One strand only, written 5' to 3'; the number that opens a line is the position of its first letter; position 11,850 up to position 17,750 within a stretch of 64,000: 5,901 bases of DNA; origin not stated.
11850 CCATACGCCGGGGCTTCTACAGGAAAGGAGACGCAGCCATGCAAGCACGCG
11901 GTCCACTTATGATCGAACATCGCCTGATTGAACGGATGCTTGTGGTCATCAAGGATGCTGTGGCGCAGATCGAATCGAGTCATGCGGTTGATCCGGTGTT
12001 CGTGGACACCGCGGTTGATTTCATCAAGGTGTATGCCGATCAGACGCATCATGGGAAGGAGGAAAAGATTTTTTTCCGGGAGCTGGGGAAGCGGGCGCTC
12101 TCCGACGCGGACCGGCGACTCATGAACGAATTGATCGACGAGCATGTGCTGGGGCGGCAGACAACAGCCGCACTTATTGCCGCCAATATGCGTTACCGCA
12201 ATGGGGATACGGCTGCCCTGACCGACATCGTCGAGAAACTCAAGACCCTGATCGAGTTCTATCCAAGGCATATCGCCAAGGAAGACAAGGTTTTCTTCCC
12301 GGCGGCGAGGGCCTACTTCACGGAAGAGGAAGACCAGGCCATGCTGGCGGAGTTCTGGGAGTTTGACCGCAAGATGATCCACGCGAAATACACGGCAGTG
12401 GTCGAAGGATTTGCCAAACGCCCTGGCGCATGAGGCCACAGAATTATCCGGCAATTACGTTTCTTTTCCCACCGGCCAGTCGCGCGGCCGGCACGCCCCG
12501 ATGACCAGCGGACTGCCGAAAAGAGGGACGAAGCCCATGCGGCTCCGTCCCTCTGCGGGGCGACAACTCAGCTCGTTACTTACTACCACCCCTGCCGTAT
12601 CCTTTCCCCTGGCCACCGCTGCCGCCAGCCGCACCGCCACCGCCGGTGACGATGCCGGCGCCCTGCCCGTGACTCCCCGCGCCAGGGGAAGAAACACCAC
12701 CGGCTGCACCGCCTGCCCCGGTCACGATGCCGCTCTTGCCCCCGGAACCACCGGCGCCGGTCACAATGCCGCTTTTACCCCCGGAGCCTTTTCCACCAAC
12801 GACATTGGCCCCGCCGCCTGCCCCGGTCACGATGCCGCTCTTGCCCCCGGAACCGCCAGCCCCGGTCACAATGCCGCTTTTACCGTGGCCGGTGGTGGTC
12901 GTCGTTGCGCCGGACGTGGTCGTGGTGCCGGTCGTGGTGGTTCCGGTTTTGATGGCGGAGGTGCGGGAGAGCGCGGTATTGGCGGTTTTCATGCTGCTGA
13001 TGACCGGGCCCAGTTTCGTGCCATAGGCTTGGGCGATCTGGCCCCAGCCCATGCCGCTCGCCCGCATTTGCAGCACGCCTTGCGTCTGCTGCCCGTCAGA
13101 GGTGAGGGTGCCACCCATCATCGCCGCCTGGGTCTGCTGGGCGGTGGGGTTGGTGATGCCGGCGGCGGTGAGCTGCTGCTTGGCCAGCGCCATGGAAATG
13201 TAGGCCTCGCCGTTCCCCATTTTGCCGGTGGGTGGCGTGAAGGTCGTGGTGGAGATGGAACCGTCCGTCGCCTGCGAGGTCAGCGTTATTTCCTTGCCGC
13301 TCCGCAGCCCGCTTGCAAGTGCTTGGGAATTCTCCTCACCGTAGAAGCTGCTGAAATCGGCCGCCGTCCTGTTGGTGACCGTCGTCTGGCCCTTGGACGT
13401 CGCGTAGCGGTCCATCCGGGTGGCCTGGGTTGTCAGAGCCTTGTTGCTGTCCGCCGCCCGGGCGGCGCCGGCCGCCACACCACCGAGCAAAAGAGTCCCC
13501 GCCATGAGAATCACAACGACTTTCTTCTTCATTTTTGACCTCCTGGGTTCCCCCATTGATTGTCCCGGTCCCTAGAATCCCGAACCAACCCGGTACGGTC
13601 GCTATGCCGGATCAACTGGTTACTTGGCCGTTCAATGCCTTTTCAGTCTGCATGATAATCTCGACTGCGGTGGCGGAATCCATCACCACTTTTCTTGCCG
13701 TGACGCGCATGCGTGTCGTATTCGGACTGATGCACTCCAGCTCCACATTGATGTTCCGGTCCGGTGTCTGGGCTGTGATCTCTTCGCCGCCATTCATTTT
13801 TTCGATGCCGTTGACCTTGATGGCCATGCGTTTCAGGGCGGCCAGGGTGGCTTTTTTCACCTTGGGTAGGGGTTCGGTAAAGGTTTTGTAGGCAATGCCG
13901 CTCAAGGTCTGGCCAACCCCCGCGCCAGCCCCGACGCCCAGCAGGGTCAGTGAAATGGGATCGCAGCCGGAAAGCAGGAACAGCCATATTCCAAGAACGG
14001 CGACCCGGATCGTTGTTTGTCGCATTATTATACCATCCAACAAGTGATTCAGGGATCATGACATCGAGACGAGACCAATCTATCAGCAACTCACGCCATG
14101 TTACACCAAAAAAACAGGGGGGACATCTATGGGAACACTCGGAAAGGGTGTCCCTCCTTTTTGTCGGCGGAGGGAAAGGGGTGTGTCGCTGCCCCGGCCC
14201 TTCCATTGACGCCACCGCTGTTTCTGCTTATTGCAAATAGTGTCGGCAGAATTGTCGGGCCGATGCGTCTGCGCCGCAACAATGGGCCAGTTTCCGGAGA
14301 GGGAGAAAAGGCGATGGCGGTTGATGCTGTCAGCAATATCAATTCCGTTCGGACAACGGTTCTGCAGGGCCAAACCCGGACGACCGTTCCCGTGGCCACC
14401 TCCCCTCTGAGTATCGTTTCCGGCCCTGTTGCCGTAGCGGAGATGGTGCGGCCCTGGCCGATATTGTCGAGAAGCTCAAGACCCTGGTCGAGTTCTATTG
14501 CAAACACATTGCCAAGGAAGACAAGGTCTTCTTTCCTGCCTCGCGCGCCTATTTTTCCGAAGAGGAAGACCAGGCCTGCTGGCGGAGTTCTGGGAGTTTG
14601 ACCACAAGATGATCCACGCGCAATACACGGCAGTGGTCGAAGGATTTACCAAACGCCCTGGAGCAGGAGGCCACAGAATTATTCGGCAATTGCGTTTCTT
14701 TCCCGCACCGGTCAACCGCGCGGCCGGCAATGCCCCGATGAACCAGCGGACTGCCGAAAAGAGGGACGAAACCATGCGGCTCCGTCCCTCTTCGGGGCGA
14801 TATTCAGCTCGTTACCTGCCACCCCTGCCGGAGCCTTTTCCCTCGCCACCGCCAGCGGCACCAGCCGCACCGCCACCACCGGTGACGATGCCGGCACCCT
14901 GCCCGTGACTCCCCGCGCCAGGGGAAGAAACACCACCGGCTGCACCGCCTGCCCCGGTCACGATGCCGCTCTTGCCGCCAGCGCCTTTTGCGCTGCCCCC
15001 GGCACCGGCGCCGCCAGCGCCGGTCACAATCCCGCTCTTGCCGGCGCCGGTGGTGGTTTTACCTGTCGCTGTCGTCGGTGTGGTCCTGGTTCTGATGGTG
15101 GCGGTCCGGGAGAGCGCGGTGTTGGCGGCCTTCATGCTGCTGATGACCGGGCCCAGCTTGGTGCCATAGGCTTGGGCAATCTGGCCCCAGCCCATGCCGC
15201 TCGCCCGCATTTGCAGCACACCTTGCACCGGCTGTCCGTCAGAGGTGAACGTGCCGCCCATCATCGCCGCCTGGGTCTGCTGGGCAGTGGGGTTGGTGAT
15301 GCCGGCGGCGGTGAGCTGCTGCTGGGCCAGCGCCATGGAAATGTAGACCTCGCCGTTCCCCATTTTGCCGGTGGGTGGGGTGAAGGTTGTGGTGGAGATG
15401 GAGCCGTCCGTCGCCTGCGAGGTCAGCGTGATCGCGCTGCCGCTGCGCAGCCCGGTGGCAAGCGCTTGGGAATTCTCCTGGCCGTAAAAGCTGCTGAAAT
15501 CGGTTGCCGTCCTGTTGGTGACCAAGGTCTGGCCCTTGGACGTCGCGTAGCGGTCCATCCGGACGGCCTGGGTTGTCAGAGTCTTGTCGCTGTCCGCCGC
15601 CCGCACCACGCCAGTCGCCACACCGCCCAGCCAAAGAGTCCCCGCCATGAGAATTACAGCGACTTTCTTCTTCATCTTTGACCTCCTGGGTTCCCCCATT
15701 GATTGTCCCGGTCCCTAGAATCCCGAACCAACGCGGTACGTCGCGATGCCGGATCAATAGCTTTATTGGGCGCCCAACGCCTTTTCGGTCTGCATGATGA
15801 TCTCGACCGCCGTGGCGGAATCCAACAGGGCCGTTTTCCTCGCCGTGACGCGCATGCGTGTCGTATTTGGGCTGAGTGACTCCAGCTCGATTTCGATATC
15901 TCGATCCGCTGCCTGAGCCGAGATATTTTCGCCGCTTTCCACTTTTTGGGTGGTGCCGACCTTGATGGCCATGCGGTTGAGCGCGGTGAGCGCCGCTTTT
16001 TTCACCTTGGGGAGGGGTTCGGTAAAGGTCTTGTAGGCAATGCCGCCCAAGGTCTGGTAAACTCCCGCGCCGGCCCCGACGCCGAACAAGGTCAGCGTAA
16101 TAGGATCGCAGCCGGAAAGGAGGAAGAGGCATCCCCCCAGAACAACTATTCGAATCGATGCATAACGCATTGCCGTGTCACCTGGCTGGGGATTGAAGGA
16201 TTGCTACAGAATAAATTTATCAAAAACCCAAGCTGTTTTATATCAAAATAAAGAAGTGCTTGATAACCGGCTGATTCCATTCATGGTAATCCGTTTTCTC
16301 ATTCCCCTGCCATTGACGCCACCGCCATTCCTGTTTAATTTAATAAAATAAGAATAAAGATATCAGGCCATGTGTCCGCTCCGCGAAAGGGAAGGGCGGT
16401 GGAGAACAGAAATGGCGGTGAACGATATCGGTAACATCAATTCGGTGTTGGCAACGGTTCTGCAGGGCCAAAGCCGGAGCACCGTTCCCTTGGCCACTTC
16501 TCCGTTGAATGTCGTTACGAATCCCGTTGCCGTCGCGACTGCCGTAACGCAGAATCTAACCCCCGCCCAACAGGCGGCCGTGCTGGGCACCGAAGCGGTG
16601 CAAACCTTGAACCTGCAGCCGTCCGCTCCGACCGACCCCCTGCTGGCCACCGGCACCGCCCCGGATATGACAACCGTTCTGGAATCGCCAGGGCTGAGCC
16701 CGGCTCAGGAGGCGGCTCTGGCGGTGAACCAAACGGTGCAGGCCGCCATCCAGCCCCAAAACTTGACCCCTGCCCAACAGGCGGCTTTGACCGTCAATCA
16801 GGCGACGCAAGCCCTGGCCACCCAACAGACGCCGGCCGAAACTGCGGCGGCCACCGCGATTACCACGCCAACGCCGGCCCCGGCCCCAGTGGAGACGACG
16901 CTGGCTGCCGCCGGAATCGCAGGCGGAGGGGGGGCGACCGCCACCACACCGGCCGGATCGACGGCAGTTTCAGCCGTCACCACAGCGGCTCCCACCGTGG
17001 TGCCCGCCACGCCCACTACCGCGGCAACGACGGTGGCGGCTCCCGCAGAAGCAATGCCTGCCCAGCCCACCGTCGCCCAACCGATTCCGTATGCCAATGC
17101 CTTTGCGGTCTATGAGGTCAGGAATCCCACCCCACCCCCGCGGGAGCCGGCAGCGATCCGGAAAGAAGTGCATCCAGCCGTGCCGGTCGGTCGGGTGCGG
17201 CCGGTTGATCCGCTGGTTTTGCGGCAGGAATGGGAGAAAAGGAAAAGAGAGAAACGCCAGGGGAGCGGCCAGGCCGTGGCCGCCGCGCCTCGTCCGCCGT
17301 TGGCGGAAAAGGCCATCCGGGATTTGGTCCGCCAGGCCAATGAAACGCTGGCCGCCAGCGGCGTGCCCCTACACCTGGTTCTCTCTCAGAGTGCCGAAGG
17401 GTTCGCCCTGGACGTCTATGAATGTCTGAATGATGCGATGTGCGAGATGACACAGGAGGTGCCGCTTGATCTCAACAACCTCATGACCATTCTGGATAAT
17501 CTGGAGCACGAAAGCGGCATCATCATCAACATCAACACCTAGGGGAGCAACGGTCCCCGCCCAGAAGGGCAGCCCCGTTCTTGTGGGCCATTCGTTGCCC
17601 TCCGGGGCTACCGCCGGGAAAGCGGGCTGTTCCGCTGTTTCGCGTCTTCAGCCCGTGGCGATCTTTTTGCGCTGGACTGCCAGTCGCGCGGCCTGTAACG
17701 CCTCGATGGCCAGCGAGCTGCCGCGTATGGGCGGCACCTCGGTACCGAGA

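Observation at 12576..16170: Uncharacterised two-gene envelope module (DUF3568 lipoprotein plus secreted Thr/Gly-repeat protein) kept in two copies next to a FlaG-like gene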

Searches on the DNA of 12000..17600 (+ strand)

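Call 7: search_dna_similar(query=window:12000-17600:+, collection=plasmids, mode=near)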
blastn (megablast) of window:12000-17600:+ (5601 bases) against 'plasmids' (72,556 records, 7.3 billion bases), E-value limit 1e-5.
No match.

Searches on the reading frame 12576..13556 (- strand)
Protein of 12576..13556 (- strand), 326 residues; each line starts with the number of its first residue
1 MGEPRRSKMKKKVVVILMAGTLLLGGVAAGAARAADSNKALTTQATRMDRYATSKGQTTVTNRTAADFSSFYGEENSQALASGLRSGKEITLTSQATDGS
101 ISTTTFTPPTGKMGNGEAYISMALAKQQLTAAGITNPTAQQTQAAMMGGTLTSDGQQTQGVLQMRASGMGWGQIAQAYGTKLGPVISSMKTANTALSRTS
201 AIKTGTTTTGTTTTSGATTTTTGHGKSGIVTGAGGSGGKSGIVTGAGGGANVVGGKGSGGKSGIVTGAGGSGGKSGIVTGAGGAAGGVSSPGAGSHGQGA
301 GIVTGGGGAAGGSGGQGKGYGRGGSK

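Call 3: search_protein_families(library=pfam, proteins=[window:12576-13556:-], max_evalue=0.1)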
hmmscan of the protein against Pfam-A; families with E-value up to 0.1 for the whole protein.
window:12576-13556:- (326 aa): 0 families

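Call 4: search_protein_families(library=ncbifam, proteins=[window:12576-13556:-], max_evalue=0.1)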
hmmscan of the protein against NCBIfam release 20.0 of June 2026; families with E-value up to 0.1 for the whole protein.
window:12576-13556:- (326 aa): 1 family
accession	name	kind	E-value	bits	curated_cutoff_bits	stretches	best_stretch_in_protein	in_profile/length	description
NF040576.1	T2SS_GspM_XpsM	equivalog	0.053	13.2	60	1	13-83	13-82/180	type II secretion system protein GspM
